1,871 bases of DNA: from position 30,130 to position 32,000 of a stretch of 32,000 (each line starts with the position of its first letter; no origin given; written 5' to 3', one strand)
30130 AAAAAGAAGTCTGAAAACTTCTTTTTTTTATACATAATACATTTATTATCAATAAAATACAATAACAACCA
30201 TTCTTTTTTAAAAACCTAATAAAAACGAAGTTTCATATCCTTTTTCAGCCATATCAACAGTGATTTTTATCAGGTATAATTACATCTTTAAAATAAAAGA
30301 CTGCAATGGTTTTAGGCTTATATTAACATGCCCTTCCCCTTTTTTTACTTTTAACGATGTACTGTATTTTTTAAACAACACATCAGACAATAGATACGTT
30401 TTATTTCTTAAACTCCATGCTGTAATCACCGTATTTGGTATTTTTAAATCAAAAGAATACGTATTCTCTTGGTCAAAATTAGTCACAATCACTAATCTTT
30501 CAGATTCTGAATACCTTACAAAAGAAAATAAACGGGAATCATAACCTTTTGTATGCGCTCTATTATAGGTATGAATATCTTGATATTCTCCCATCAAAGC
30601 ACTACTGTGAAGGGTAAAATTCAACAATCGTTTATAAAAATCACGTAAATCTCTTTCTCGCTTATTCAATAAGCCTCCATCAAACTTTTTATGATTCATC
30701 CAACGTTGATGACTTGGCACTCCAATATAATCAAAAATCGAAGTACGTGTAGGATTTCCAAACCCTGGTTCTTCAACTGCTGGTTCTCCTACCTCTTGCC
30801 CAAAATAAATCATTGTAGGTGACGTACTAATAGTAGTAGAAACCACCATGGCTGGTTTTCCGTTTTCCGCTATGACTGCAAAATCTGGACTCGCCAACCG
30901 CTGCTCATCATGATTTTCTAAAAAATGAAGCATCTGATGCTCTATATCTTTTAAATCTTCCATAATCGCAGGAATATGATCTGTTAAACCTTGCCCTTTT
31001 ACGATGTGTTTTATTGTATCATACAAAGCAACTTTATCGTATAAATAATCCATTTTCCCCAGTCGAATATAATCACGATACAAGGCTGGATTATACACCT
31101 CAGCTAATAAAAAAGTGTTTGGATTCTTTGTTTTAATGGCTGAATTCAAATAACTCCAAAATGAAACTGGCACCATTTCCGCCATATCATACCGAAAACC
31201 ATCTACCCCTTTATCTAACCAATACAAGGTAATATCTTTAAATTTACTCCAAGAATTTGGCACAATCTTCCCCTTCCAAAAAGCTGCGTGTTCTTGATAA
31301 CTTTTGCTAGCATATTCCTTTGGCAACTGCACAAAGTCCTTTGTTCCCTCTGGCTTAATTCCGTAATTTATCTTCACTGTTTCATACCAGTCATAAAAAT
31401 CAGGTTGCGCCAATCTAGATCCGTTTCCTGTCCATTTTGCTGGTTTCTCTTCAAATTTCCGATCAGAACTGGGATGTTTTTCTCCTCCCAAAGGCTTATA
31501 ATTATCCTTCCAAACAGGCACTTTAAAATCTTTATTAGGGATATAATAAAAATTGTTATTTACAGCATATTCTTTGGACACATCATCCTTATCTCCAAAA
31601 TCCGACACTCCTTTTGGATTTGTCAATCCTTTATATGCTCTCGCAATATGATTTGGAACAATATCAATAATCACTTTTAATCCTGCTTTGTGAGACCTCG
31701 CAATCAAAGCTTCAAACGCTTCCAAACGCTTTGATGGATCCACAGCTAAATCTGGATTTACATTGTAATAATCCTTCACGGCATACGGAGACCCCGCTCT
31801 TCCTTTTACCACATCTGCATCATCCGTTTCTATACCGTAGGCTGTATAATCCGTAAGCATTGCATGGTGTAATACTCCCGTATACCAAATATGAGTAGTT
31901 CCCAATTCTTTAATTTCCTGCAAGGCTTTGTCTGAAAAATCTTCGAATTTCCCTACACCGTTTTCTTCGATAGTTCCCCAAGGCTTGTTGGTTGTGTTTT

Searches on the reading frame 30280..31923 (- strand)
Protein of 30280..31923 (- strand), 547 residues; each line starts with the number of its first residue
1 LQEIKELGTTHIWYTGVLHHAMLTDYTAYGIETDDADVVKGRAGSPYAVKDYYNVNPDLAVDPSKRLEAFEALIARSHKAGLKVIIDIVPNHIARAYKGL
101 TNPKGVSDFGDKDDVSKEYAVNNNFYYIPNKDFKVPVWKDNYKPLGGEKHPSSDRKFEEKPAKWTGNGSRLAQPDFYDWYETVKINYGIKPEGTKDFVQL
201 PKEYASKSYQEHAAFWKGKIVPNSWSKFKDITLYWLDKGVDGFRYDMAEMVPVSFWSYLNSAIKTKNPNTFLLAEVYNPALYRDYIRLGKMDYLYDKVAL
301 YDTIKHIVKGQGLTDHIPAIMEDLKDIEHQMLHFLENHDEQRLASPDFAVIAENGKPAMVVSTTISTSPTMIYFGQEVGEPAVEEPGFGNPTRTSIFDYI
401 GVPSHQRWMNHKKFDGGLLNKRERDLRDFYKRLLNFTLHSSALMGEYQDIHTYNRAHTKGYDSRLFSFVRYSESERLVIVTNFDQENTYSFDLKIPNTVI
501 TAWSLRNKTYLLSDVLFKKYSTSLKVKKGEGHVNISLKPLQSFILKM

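Call 38: search_protein_families(library=pfam, proteins=[window:30280-31923:-], max_evalue=0.001)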
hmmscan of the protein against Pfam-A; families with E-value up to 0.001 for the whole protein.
window:30280-31923:- (547 aa): 2 families
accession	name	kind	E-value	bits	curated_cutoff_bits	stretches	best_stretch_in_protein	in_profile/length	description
PF00128.31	Alpha-amylase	-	5.2e-21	75.8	22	2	226-382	168-358/446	Alpha amylase, catalytic domain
PF14701.12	hDGE_amylase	-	0.0002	21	27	0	40-96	47-106/439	Glycogen debranching enzyme, glucanotransferase domain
